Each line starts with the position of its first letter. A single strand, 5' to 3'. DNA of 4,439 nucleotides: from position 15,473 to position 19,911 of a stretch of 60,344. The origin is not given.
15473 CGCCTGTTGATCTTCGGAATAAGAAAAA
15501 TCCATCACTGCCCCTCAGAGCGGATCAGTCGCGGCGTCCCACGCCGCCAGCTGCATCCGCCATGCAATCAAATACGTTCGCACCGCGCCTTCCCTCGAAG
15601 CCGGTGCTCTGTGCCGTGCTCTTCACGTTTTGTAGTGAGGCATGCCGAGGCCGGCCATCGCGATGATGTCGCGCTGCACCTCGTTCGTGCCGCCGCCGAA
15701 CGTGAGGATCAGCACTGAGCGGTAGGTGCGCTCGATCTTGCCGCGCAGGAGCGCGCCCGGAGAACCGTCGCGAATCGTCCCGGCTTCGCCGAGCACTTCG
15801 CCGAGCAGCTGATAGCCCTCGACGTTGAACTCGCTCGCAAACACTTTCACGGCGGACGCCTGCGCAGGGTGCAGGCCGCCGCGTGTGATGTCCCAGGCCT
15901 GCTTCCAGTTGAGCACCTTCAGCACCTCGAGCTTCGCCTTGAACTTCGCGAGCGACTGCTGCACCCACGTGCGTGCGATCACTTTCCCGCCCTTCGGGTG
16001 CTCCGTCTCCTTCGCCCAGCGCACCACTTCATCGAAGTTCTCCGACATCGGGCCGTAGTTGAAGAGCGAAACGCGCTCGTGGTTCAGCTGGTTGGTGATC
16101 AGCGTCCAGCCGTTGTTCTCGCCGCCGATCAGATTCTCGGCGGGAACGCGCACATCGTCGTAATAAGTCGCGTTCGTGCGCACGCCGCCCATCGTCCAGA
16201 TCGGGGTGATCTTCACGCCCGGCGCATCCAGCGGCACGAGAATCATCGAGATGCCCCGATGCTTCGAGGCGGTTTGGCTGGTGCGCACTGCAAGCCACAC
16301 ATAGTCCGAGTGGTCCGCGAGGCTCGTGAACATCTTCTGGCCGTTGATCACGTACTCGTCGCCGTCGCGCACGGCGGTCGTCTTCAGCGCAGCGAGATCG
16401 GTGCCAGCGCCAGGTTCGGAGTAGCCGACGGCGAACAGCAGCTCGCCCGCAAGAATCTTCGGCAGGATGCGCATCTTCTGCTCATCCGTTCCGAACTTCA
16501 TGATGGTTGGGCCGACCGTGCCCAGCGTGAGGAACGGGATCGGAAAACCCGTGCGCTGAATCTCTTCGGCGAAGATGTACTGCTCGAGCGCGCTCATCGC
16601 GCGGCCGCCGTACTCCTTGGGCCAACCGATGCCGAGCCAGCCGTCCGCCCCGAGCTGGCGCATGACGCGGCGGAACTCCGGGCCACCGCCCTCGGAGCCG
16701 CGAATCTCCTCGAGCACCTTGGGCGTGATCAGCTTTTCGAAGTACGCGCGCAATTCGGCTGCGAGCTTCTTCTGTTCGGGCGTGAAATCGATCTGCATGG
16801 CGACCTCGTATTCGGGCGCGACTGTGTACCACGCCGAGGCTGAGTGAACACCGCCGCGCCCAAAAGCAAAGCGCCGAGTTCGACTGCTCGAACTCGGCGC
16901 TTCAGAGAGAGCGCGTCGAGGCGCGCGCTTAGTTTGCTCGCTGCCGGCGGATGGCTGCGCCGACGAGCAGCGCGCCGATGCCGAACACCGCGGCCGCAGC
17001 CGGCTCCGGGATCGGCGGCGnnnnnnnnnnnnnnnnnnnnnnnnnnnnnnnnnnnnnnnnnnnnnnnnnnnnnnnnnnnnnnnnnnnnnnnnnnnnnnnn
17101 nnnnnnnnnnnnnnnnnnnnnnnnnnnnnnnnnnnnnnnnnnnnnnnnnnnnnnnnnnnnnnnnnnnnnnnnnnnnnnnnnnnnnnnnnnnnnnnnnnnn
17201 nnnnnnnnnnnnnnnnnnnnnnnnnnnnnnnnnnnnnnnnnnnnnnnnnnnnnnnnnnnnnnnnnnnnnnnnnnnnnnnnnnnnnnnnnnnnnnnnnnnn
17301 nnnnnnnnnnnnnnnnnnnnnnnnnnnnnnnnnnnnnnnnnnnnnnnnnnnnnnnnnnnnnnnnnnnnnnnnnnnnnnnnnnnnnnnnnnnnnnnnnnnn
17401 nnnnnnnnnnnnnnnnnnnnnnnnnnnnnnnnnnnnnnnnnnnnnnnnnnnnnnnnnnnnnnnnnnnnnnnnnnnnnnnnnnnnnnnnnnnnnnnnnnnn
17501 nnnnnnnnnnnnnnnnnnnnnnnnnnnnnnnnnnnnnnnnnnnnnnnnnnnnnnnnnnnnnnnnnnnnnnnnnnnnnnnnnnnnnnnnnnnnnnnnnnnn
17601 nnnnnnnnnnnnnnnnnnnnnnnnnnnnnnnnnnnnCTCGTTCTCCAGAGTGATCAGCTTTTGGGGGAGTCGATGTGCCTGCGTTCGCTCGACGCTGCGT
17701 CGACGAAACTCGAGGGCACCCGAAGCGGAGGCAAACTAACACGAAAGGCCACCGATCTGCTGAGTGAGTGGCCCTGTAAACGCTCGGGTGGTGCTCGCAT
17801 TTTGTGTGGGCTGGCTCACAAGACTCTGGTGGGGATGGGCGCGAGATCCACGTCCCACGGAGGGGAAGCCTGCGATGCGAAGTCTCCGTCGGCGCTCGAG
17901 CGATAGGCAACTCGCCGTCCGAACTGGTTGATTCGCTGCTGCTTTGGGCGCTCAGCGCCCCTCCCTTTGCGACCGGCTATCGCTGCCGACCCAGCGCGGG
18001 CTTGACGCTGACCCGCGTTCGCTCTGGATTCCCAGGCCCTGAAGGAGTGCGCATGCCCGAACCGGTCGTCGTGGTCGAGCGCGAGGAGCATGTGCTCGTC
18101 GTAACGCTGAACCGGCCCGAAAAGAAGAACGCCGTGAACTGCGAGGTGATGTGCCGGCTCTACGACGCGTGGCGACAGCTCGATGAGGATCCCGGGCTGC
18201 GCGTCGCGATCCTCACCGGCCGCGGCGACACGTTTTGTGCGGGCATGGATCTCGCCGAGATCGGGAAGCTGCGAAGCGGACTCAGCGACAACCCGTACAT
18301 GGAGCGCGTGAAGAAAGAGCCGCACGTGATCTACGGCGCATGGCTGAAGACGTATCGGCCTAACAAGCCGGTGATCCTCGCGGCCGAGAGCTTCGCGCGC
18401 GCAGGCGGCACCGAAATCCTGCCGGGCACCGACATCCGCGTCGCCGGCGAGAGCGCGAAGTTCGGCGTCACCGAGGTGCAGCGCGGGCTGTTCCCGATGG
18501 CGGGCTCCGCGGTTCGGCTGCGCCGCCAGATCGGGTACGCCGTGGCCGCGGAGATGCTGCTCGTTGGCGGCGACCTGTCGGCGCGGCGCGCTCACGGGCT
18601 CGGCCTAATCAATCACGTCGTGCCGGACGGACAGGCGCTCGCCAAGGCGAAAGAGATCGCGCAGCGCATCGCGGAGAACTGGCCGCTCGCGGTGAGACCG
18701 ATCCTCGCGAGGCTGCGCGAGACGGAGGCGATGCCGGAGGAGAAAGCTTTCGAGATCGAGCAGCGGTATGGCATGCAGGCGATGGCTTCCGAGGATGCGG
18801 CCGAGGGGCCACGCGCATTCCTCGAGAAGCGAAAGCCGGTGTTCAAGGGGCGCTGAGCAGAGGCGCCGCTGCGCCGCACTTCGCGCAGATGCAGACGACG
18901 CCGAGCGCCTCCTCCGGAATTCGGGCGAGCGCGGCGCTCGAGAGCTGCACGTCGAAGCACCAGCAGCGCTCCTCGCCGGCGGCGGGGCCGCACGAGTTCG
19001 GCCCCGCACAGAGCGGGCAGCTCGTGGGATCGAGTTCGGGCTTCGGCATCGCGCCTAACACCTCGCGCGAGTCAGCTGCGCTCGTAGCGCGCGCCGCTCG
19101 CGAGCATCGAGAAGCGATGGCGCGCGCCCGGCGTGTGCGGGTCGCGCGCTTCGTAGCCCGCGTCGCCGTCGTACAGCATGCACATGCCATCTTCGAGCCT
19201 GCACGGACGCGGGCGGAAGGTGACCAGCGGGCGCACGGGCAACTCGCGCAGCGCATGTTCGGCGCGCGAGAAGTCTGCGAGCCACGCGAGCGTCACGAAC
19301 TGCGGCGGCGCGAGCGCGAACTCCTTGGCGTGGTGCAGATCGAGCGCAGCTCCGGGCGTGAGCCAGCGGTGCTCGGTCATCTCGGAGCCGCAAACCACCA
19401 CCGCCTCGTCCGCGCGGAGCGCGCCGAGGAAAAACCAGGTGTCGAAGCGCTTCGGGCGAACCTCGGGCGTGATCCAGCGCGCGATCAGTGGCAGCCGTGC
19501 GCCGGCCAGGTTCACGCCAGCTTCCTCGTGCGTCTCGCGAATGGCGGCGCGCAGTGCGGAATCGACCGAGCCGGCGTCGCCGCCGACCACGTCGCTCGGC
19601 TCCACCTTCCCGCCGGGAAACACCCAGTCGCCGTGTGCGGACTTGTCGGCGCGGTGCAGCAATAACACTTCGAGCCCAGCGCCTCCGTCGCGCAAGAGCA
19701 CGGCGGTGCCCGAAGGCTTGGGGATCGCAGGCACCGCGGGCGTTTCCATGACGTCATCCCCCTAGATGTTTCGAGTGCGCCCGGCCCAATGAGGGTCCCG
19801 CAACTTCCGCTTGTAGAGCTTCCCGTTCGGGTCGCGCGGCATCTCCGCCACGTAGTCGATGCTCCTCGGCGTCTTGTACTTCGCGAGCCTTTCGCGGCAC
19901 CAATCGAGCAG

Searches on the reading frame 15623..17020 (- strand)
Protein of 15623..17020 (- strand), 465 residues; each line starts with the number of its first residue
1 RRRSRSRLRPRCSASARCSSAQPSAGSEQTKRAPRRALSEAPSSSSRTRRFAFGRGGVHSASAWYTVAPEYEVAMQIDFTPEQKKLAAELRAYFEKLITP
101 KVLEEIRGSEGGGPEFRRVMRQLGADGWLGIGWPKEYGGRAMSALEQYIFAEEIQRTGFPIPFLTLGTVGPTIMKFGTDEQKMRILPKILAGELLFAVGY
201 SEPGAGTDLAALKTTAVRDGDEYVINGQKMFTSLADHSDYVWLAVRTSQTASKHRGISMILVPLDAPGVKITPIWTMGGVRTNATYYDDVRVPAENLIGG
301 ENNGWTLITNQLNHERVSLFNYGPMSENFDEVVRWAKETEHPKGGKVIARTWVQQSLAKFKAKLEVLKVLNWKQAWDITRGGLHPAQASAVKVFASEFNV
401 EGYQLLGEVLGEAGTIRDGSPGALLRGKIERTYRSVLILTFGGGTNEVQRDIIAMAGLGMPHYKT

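Call 35: search_protein_families(library=pfam, proteins=[window:15623-17020:-], max_evalue=0.00001)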
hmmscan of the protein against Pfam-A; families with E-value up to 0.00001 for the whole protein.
window:15623-17020:- (465 aa): 3 families
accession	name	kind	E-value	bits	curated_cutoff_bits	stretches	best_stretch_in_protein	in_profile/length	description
PF00441.29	Acyl-CoA_dh_1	-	4.2e-32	111.8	22.4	1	302-456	1-148/150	Acyl-CoA dehydrogenase, C-terminal domain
PF02771.21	Acyl-CoA_dh_N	-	8.1e-24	84.6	22.9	1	80-193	1-113/113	Acyl-CoA dehydrogenase, N-terminal domain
PF02770.24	Acyl-CoA_dh_M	-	9.3e-23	80.7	33.3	1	197-286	1-93/97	Acyl-CoA dehydrogenase, middle domain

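Call 62: search_protein_families(library=ncbifam, proteins=[window:15623-17020:-], max_evalue=1e-30)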
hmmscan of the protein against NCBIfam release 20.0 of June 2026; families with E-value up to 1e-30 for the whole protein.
window:15623-17020:- (465 aa): 11 families
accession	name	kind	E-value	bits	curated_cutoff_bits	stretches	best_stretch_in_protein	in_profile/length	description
TIGR03204.1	pimC_large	equivalog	1.9e-65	221.3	623.85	1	77-460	2-395/395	pimeloyl-CoA dehydrogenase large subunit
NF042972.1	AcrlCoAredClosAcrC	equivalog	3.8e-48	164.1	640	1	75-455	1-374/378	acryloyl-CoA reductase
TIGR03207.1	cyc_hxne_CoA_dh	equivalog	4.7e-43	147.3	575.35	1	81-454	3-368/372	cyclohexanecarboxyl-CoA dehydrogenase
NF008997.0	PRK12341.1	equivalog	2e-41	142.4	537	1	75-449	1-368/382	acyl-CoA dehydrogenase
NF045652.1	ProlPCPDhRedW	equivalog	1.1e-38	133.1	650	1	113-456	30-372/376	L-prolyl-[peptidyl-carrier protein] dehydrogenase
NF045552.1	GlutCoADH_Des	equivalog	1.4e-37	129.8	470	1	75-460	1-382/387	glutaryl-CoA dehydrogenase Acd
NF043006.1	CyhCrbnylCoADH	equivalog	4.9e-33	114.6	650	1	118-454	39-372/380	cyclohexane-1-carbonyl-CoA dehydrogenase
NF058590.1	AcCoDHFadEBacil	equivalog_domain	5.8e-33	114.3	600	1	73-454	15-407/586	acyl-CoA dehydrogenase FadE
NF053553.1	prodigi_MBC_PigA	equivalog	1.7e-31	109.7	500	1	77-455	3-377/381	prodigiosin MBC biosynthesis dehydrogenase PigA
NF002885.1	PRK03354.1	equivalog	2.5e-31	109.1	540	1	75-449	1-365/378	crotonobetainyl-CoA dehydrogenase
NF042439.1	SulpropCoADesulf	equivalog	5.1e-31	107.7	600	1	119-460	29-373/379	3-sulfinopropanoyl-CoA desulfinase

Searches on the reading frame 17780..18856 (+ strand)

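Call 36: search_protein_families(library=pfam, proteins=[window:17780-18856:+], max_evalue=0.00001)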
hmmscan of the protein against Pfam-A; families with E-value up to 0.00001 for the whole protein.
window:17780-18856:+ (358 aa): 2 families
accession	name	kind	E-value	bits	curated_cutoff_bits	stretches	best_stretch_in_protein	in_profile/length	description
PF00378.25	ECH_1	-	4.9e-52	177.2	27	1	100-357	1-250/251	Enoyl-CoA hydratase/isomerase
PF16113.10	ECH_2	-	7.2e-26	91.9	27.2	1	107-285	3-176/335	Enoyl-CoA hydratase/isomerase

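Call 62: search_protein_families(library=ncbifam, proteins=[window:17780-18856:+], max_evalue=1e-30)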
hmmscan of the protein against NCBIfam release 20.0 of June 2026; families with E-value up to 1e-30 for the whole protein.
window:17780-18856:+ (358 aa): 34 families (the best 25 are shown)
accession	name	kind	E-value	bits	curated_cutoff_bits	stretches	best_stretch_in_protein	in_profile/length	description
NF005864.0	PRK07799.1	equivalog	4.4e-100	334.2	316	1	94-358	7-266/266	crotonase/enoyl-CoA hydratase family protein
NF051848.1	EnCoAHydtEchA19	equivalog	3.7e-99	331.5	400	1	97-358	2-258/258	enoyl-CoA hydratase EchA19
NF006100.0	PRK08252.1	subfamily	1.2e-68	231.4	282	1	95-358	3-254/254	crotonase/enoyl-CoA hydratase family protein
NF005126.0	PRK06563.1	subfamily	5.4e-60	203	261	1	95-358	7-263/263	crotonase/enoyl-CoA hydratase family protein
NF042430.2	EnCoAhydt_DpgD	equivalog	5.9e-53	179.9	400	1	100-357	2-257/258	enoyl-CoA-hydratase DpgD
NF006007.0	PRK08138.1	subfamily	1.8e-51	175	355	1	95-358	7-261/261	enoyl-CoA hydratase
NF004840.0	PRK06190.1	equivalog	9.8e-49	166.3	253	1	94-339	3-240/260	enoyl-CoA hydratase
NF006108.0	PRK08259.1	equivalog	2.2e-48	165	273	1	96-348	4-245/256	crotonase/enoyl-CoA hydratase family protein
NF007239.0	PRK09674.1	equivalog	7.9e-47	159.9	371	1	94-358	3-257/257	2,3-dehydroadipyl-CoA hydratase PaaF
NF005802.0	PRK07657.1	equivalog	2.6e-46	158.2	363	1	96-357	5-259/260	enoyl-CoA hydratase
NF046063.1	oxepin_alt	equivalog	2.1e-45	155.2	300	1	99-353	4-253/254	oxepin-CoA hydrolase, alternative type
NF006013.0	PRK08150.1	subfamily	4.8e-45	153.9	232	1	96-351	7-252/259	crotonase/enoyl-CoA hydratase family protein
NF005803.0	PRK07658.1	equivalog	1.7e-44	152.2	313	1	98-358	5-257/257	enoyl-CoA hydratase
NF006008.0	PRK08139.1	equivalog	2.5e-44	151.8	313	1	93-357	9-265/266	enoyl-CoA hydratase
NF006699.0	PRK09245.1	subfamily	4.1e-44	150.8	354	1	96-358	4-266/266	crotonase/enoyl-CoA hydratase family protein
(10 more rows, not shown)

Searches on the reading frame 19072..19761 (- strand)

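Call 36: search_protein_families(library=pfam, proteins=[window:19072-19761:-], max_evalue=0.00001)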
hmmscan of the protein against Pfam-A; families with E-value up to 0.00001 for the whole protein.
window:19072-19761:- (229 aa): 1 family
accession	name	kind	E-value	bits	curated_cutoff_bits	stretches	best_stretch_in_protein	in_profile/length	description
PF00293.34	NUDIX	-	3.9e-14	53.2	21.1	1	18-144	5-119/134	NUDIX domain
